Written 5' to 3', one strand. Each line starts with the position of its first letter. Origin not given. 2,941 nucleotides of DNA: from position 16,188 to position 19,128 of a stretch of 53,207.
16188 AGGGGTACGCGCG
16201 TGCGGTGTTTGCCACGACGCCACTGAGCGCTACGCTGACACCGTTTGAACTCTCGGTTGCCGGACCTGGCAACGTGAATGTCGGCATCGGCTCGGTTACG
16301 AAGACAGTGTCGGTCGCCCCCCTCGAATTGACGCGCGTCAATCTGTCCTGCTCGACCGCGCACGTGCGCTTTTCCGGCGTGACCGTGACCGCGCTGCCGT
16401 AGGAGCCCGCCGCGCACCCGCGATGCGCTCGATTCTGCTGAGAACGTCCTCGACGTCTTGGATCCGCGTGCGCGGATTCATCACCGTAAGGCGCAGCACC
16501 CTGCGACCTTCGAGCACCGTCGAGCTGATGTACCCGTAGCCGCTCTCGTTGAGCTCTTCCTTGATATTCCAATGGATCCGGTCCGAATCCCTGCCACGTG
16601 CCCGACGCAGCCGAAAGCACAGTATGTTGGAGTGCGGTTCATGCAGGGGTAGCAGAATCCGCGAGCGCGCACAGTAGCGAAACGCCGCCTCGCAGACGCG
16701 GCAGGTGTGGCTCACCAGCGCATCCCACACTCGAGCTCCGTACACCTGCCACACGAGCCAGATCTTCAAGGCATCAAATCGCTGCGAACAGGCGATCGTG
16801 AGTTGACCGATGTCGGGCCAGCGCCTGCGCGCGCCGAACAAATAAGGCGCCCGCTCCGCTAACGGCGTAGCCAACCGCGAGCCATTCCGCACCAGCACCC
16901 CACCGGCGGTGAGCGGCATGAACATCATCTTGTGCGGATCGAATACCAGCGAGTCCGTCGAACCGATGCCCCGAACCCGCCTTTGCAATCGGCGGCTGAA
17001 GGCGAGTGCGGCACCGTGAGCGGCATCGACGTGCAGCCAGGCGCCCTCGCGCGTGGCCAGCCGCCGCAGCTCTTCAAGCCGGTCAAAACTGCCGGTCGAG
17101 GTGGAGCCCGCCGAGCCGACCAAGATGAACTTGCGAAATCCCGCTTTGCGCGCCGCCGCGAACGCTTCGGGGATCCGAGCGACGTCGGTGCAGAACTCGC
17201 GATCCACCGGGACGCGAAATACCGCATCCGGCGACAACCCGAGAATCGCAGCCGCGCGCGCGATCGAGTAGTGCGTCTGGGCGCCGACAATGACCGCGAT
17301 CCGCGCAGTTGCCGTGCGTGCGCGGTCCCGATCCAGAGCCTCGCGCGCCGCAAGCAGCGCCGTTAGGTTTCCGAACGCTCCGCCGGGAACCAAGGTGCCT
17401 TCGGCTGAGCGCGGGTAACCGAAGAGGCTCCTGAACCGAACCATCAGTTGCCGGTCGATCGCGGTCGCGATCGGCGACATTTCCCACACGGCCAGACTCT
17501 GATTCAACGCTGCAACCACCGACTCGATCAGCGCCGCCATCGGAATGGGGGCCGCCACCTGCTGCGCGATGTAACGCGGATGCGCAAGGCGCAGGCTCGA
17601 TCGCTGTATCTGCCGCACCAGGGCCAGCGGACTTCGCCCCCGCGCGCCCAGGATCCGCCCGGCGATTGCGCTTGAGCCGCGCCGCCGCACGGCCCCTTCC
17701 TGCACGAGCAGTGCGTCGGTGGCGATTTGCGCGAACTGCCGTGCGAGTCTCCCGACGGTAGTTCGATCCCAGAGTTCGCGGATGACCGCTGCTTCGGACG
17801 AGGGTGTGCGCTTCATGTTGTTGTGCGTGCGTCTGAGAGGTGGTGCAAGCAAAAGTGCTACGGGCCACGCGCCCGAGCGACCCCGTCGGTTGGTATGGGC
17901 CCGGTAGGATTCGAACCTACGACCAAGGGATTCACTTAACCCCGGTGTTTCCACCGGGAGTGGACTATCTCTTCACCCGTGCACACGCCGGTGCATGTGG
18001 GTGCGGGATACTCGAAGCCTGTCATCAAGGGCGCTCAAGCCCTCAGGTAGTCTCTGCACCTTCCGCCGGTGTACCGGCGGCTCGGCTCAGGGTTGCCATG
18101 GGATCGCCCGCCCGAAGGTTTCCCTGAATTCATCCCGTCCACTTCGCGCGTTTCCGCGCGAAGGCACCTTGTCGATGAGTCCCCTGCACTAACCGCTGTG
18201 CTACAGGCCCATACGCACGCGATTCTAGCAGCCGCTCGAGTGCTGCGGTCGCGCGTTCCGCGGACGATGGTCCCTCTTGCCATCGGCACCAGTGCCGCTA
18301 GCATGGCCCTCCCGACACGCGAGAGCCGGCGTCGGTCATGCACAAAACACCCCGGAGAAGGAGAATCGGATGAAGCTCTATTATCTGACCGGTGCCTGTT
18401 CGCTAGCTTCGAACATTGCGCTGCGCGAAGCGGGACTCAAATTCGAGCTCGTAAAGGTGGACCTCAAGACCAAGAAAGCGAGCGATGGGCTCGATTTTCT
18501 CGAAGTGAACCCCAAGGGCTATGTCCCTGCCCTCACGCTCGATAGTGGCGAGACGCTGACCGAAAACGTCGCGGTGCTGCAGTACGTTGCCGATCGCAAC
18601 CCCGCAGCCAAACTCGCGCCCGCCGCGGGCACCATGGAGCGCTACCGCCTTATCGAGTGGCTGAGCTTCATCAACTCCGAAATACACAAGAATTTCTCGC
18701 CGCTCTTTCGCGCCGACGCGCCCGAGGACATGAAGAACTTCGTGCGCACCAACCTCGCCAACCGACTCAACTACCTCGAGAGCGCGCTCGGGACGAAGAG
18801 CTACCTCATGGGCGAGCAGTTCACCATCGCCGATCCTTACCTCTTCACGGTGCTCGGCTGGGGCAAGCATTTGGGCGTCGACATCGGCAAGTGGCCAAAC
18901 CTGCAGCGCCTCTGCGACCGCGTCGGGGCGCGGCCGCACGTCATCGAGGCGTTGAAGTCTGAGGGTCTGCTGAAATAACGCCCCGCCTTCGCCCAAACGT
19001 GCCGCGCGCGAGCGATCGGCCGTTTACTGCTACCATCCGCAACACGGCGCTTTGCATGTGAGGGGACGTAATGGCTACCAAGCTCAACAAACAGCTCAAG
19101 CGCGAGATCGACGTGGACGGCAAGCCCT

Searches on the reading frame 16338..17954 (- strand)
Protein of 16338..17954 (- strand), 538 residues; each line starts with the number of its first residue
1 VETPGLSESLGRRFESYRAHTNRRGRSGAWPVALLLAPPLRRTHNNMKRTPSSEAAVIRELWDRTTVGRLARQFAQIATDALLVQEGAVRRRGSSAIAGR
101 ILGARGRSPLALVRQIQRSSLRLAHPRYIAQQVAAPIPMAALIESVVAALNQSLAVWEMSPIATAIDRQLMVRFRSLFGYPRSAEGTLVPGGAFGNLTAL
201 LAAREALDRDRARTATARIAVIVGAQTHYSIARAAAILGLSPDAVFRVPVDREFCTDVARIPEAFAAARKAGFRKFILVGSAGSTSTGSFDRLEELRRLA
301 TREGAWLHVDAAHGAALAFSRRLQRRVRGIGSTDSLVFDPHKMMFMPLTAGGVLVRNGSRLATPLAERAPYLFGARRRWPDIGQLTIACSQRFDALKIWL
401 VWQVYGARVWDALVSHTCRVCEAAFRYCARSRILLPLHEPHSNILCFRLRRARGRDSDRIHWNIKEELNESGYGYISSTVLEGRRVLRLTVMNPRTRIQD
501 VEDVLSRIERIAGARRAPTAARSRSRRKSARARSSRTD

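Call 72: search_protein_families(library=pfam, proteins=[window:16338-17954:-], max_evalue=0.001)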
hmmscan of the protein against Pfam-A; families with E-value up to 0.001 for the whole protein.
window:16338-17954:- (538 aa): 2 families
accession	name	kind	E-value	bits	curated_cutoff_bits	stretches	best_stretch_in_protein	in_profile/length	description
PF00282.25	Pyridoxal_deC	-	2.6e-48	165.1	27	1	139-450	52-375/375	Pyridoxal-dependent decarboxylase conserved domain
PF01041.23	DegT_DnrJ_EryC1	-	3.6e-06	26.9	19.8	1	218-363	64-193/360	DegT/DnrJ/EryC1/StrS aminotransferase family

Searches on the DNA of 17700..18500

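Call 71: search_rna_families(source=window, start=17700, end=18500, threshold=gathering, show_alignments=1)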
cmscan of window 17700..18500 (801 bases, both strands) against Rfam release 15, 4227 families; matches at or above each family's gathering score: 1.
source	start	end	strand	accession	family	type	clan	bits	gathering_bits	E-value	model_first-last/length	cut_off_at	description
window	17941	18187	-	RF00028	Intron_gpI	Intron;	-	64.6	50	5.4e-16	1-253/253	no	Group I catalytic intron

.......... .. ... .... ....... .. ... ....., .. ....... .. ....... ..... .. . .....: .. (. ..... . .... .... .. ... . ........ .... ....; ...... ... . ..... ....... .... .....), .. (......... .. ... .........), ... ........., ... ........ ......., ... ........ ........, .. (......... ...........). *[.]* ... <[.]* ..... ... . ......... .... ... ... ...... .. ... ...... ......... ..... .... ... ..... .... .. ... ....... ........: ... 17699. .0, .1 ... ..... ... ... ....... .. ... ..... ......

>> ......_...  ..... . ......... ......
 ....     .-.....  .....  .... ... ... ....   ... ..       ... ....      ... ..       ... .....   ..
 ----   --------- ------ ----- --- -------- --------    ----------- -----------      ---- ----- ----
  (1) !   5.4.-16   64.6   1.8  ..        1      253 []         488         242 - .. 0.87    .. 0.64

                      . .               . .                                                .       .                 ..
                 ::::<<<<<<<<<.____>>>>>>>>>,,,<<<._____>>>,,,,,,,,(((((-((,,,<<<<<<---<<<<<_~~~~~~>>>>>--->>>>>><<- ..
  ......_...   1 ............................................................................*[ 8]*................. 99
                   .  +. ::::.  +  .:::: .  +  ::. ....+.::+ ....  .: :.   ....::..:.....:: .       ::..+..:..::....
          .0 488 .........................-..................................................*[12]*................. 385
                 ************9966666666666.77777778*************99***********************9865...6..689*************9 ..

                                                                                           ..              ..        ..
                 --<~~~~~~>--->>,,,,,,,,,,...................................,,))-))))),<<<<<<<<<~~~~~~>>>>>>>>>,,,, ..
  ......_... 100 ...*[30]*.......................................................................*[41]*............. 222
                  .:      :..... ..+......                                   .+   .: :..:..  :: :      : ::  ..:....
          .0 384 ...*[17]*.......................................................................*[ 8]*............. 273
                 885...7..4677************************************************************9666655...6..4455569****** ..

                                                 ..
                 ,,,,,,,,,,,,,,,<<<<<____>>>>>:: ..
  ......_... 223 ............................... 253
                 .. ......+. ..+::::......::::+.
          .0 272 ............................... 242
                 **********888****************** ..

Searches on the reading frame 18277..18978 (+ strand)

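Call 72: search_protein_families(library=pfam, proteins=[window:18277-18978:+], max_evalue=0.001)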
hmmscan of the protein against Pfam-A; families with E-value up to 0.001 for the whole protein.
window:18277-18978:+ (233 aa): 7 families
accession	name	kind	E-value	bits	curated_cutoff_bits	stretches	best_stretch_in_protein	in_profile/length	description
PF00043.30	GST_C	-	1.8e-12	47.7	20.7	1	133-220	3-93/93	Glutathione S-transferase, C-terminal domain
PF02798.26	GST_N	-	1e-10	42.2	20.9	1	32-105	3-75/76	Glutathione S-transferase, N-terminal domain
PF13409.12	GST_N_2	-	6.5e-10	39.9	25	1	44-106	7-69/70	Glutathione S-transferase, N-terminal domain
PF14497.11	GST_C_3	-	1.3e-09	38.7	21.6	1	139-228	6-103/104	Glutathione S-transferase, C-terminal domain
PF13417.12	GST_N_3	-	2.9e-07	31.2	22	1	47-109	15-72/75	Glutathione S-transferase, N-terminal domain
PF13410.11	GST_C_2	-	6.6e-07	29.8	24.9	1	157-215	8-69/69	Glutathione S-transferase, C-terminal domain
PF17171.9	GST_C_6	-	0.00056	20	28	0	163-216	4-64/64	Glutathione S-transferase, C-terminal domain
